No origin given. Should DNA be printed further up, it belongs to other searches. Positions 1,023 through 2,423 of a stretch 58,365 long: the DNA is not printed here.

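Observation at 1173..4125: Two-gene module of a TIR-like protein plus a CHAT protease-FGE-sulfatase fusion: candidate undescribed conflict/immunity system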

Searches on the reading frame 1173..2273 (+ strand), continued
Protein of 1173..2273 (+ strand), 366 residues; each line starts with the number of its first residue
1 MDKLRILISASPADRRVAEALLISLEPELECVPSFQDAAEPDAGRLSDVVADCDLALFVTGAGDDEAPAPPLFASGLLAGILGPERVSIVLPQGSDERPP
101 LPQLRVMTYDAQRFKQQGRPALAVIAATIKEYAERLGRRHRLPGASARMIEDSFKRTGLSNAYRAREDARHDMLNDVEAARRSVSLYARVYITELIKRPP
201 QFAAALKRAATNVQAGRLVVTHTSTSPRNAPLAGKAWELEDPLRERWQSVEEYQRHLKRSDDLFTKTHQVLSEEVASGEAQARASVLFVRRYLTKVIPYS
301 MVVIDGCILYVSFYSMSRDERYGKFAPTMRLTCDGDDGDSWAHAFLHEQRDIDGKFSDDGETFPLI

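Call 49: predict_structure(alignment_id=A3)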
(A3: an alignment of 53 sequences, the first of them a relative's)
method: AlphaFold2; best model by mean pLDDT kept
length: 366 residues; sequences in the alignment: 53
mean_pLDDT: 91.1   pTM: 0.73
mean pLDDT of the five models: 91.1, 90.9, 90.4, 90.0, 89.6
residues with pLDDT >= 90: 267; 70-90: 75; 50-70: 24; < 50: 0
segments of 3 or more residues with pLDDT < 50: none
pLDDT, mean of each block of 10 residues (from residue 1): 93 93 98 83 80 94 60 79 93 90 93 97 98 95 67 85 94 98 98 96 96 93 98 97 96 98 98 88 85 98 98 86 88 85 96 98 95
secondary structure, 60 per line:
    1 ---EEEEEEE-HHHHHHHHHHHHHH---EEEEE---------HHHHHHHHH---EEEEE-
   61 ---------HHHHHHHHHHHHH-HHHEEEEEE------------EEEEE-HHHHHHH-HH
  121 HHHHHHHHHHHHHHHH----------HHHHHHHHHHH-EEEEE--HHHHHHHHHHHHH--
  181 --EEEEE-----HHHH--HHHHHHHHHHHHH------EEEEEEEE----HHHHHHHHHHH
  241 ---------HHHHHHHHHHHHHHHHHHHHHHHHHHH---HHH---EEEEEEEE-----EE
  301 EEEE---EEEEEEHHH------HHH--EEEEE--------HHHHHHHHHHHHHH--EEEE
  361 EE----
elements in order: E4-10 H12-25 E29-33 H43-51 E55-59 H70-82 E87-92 E105-109 H111-117 H119-136 H147-157 E159-163 H166-178 E183-187 H193-196 H199-211 E218-225 H230-240 H250-276 E286-293 E299-304 E308-313 E328-332 H341-354 E357-362

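Call 51: fold_search(model_id=the predicted structure, library=pdb)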
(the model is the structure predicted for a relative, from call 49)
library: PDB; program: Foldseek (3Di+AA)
matches with E <= 10: 1627; with E <= 0.001: 27
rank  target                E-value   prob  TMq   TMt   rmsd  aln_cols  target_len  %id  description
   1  9lmq_B                6.0e-07  1.00  0.32  0.37  21.8       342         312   13  Cryo-EM structure of TIR-STING/c-di-GMP complex (released 2025-08-27)
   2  9lmq_A                1.6e-06  1.00  0.33  0.39  21.7       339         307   13  Cryo-EM structure of TIR-STING/c-di-GMP complex (released 2025-08-27)
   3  9lmq_D                1.9e-06  1.00  0.31  0.36  21.1       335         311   13  Cryo-EM structure of TIR-STING/c-di-GMP complex (released 2025-08-27)
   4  7un8_E                2.3e-05  1.00  0.30  0.37  20.5       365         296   12  SfSTING with c-di-GMP single fiber (released 2022-07-27)
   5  9lmr_A                2.7e-05  1.00  0.32  0.37  20.6       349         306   11  Cryo-EM structure of TIR-STING/c-di-GMP complex fiber (released 2025-08-27)
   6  7un8_C                4.3e-05  1.00  0.30  0.36  20.6       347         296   14  SfSTING with c-di-GMP single fiber (released 2022-07-27)
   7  7un8_A                4.8e-05  1.00  0.31  0.38  21.1       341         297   14  SfSTING with c-di-GMP single fiber (released 2022-07-27)
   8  9lmr_B                5.7e-05  1.00  0.31  0.36  21.2       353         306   12  Cryo-EM structure of TIR-STING/c-di-GMP complex fiber (released 2025-08-27)
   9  9fhk_A                7.6e-05  0.99  0.26  0.27  17.8       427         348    8  Structure of the F13 protein of Vaccinia virus (P21 crystal form) (released 2025-03-12)
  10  9fhk_B                9.5e-05  0.99  0.26  0.27  16.6       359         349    9  Structure of the F13 protein of Vaccinia virus (P21 crystal form) (released 2025-03-12)
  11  9lmr_F                1.0e-04  1.00  0.32  0.37  21.2       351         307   12  Cryo-EM structure of TIR-STING/c-di-GMP complex fiber (released 2025-08-27)
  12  1v0v                  1.3e-04  1.00  0.23  0.18   7.9       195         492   11  Phospholipase D from Streptomyces sp. strain PMF soaked with the substrate dibutyrylphosphatidylcholine. (released 2004-06-03)
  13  9fhs                  1.3e-04  0.99  0.27  0.27  19.4       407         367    9  Structure of the F13 protein of Vaccinia virus (F432 crystal form) (released 2025-03-12)
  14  4w5t_A                1.3e-04  0.82  0.18  0.10  17.4       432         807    9  The Crystal Structure of Human Argonaute2 Bound to a Guide and Target RNA Containing Seed Pairing from 2-7 (released 2014-11-12)
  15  7e0m_B                1.5e-04  0.96  0.24  0.23  18.2       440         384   10  Crystal structure of phospholipase D (released 2021-12-22)
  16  7e0m_A                1.7e-04  0.93  0.24  0.23  18.5       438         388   11  Crystal structure of phospholipase D (released 2021-12-22)
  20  5bpi_C                2.8e-04  1.00  0.26  0.35  15.0       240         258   12  Structure of TrmBL2, an archaeal chromatin protein, shows a novel mode of DNA binding. (released 2015-09-02)
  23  4urj_B                7.6e-04  1.00  0.28  0.51   6.7       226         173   10  Crystal structure of human BJ-TSA-9 (released 2014-10-01)
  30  6ehi_B                1.5e-03  1.00  0.24  0.46   7.8       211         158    9  NucT from Helicobacter pylori (released 2018-01-17)
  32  4urj_A                2.0e-03  1.00  0.27  0.51   7.0       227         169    8  Crystal structure of human BJ-TSA-9 (released 2014-10-01)
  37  8v07_D                3.2e-03  0.84  0.26  0.23  17.4       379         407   12  Crystal structure of mouse PLD3 co-crystallized with 5'Pi-ssDNA for 30 days (released 2024-03-13)
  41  4urj_D                5.4e-03  1.00  0.30  0.55   5.5       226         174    8  Crystal structure of human BJ-TSA-9 (released 2014-10-01)
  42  4urj_C                5.4e-03  1.00  0.27  0.51   6.9       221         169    8  Crystal structure of human BJ-TSA-9 (released 2014-10-01)
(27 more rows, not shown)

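Call 77: fold_search(model_id=the predicted structure, library=viral)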
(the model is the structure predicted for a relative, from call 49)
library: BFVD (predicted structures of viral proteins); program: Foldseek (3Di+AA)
matches with E <= 10: 830; with E <= 0.001: 6
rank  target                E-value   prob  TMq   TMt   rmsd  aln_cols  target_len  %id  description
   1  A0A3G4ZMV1            6.3e-05  1.00  0.25  0.26   6.8       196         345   11  PLD phosphodiesterase domain-containing protein [Terrestrivirus sp.]
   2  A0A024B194            1.6e-04  0.92  0.22  0.25  22.4       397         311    8  Exopolyphosphatase [Bacillus phage Hakuna]
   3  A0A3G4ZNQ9            2.0e-04  1.00  0.28  0.41  17.6       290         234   12  CD-NTase-associated protein 12/Pycsar effector protein TIR domain-containing protein [Terrestrivirus sp.]
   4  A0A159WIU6            3.0e-04  1.00  0.25  0.41   8.9       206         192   18  Major envelope protein (Fragment) [Orf virus]
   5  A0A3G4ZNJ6            8.4e-04  0.89  0.21  0.11  20.9       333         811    8  GTP cyclohydrolase [Terrestrivirus sp.]
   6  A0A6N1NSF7            9.4e-04  0.66  0.20  0.24  23.0       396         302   10  Putative orfan [Tupanvirus soda lake]
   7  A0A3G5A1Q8            1.2e-03  1.00  0.30  0.64   5.3       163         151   11  Nucleoside 2-deoxyribosyltransferase [Harvfovirus sp.]
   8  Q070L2                1.2e-03  0.82  0.24  0.23  19.1       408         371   11  Palmitylated EEV envelope lipase [Nile crocodilepox virus (isolate Crocodylus niloticus/Zimbabwe/Ume/2001)]
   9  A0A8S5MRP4            2.0e-03  0.94  0.23  0.28  15.0       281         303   10  CMP/hydroxymethyl CMP hydrolase [Siphoviridae sp. ctD6g5]
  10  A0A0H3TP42            2.0e-03  0.47  0.19  0.21  22.9       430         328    6  (no name in the UniProt tables at hand)
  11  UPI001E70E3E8         2.2e-03  0.99  0.22  0.38   7.9       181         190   10  (no name look-up for this kind of identifier)
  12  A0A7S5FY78            2.4e-03  0.54  0.22  0.14  19.6       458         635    9  (no name in the UniProt tables at hand)
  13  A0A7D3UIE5            2.8e-03  0.38  0.17  0.11  21.3       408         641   10  (no name in the UniProt tables at hand)
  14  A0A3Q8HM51            3.7e-03  0.25  0.15  0.17  19.9       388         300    9  (no name in the UniProt tables at hand)
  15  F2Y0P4                4.2e-03  0.54  0.20  0.12  21.1       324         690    9  (no name in the UniProt tables at hand)
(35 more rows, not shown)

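Call 95: search_dna_similar(query=P0002, collection=plasmids, mode=protein, max_evalue=0.00001, max_rows=15)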
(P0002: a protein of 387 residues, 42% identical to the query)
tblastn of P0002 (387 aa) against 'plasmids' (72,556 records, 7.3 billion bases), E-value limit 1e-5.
Records with a match: 34; places in all: 35; records where one place covers at least 80% of the query: 0.
Best place of each record, by identity: <60% 34.
By first word of the organism name: Pseudomonas 3; Stenotrophomonas 2; Methylobacterium 2; Acinetobacter 2; Rhizobium 2; Sphingobium 2; Agrobacterium 2; Klebsiella 2; Vibrio 1; Spartinivicinus 1; and 15 more.
By predicted mobility (MOB-suite, as given by PLSDB): non-mobilizable 18; conjugative 12; mobilizable 4.
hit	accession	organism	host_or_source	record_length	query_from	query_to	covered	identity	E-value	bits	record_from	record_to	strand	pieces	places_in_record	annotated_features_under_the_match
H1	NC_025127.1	Vibrio sp. 04Ya090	-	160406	2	223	57%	40.5%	2e-38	154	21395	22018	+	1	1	nucleotide-binding protein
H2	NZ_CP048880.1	Spartinivicinus ruber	pure culture,coastal sediment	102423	2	156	40%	46.5%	1e-37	151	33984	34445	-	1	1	nucleotide-binding protein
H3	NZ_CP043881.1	Leptospira interrogans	Homo sapiens,cell culture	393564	2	151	39%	47.3%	6e-32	135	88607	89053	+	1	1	TIR domain-containing protein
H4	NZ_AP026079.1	Acaryochloris marina MBIC10699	cell culture,Ascidian, Diplosoma similis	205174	1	149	39%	47.0%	9e-38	152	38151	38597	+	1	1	nucleotide-binding protein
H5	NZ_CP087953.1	Desulfosarcina sp. BuS5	-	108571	1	150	39%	45.3%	2e-33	139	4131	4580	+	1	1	nucleotide-binding protein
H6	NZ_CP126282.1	Curtobacterium sp. MCBD17_026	-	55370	3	153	39%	43.1%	2e-23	109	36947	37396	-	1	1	nucleotide-binding protein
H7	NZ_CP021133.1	Pseudomonas fragi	cell culture,meat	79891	2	151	39%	42.0%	5e-31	132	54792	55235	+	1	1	nucleotide-binding protein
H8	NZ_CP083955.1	Mesorhizobium sp. B2-1-1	cell culture,soil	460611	2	196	50%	32.1%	9e-16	87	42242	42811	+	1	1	TIR domain-containing protein | Mov34/MPN/PAD-1 family protein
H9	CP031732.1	Stenotrophomonas rhizophila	Nusuttodinium aeruginosum,whole organism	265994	5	153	39%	42.0%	1e-24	113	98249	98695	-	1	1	cyclic nucleotide-binding protein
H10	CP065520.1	Stenotrophomonas rhizophila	Kandelia candel (mangrove),cell culture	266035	5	153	39%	42.0%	1e-24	113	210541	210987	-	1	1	record has no annotation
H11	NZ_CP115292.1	Pseudomonas aeruginosa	Homo sapiens,culture samples from human ...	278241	5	153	39%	42.0%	1e-24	113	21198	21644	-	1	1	pycTIR: Pycsar phage resistance system effector protein PycTIR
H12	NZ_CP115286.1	Pseudomonas aeruginosa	Homo sapiens,culture samples from human ...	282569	5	153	39%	42.0%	1e-24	113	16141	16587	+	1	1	pycTIR: Pycsar phage resistance system effector protein PycTIR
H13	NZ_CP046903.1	Stutzerimonas stutzeri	cell culture,particulate matter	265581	5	153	39%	40.7%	3e-23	109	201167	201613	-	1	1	pycTIR: Pycsar phage resistance system effector protein PycTIR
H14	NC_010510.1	Methylobacterium radiotolerans JCM 2831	-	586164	2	151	39%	39.7%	3e-20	100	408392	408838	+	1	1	TIR domain-containing protein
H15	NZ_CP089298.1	Methylobacterium currus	Solanum lycopersicum,single cell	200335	2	151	39%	39.1%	3e-20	100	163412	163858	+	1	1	TIR domain-containing protein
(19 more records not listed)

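Call 97: get_annotated_region(hit=H1, flank=6000)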
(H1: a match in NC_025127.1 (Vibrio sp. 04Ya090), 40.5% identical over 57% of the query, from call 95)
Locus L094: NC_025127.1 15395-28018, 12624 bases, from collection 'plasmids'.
description: Vibrio sp. 04Ya090 plasmid pAQU2, complete sequence
organism: Vibrio sp. 04Ya090 (NCBI taxid 397884)
taxonomy: Bacteria; Pseudomonadota; Gammaproteobacteria; Vibrionales; Vibrionaceae; Vibrio; Vibrio sp. 04Ya090
host: -; source: -; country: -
typing (MOB-suite, as given by PLSDB): conjugative; replicon rep_cluster_1134; relaxase MOBH; mating-pair formation MPF_F
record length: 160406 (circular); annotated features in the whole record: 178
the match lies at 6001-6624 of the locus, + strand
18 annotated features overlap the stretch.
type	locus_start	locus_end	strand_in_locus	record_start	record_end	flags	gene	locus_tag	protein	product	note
CDS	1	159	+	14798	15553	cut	-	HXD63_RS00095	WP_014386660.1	hypothetical protein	-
CDS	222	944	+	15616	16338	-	-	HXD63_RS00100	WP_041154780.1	NYN domain-containing protein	-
CDS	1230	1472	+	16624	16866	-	-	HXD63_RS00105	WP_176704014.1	SEL1-like repeat protein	-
CDS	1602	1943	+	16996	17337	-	-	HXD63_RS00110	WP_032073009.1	tetratricopeptide repeat protein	-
CDS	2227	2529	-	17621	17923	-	-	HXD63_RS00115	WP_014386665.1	hypothetical protein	-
CDS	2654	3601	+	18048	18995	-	-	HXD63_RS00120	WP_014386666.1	IS30 family transposase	-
CDS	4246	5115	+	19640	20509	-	-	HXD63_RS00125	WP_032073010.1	hypothetical protein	-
CDS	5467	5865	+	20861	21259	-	-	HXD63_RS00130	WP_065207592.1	hypothetical protein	-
CDS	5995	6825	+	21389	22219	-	-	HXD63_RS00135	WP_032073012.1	nucleotide-binding protein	-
CDS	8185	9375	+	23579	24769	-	-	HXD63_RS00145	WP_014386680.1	KorB domain-containing protein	-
CDS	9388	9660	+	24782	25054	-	-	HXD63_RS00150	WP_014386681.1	helix-turn-helix domain-containing protein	-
CDS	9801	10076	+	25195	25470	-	-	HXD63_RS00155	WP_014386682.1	hypothetical protein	-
CDS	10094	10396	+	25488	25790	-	-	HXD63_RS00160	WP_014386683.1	hypothetical protein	-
CDS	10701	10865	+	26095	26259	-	-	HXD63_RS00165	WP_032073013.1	hypothetical protein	-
CDS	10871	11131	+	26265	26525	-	-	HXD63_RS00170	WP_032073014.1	hypothetical protein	-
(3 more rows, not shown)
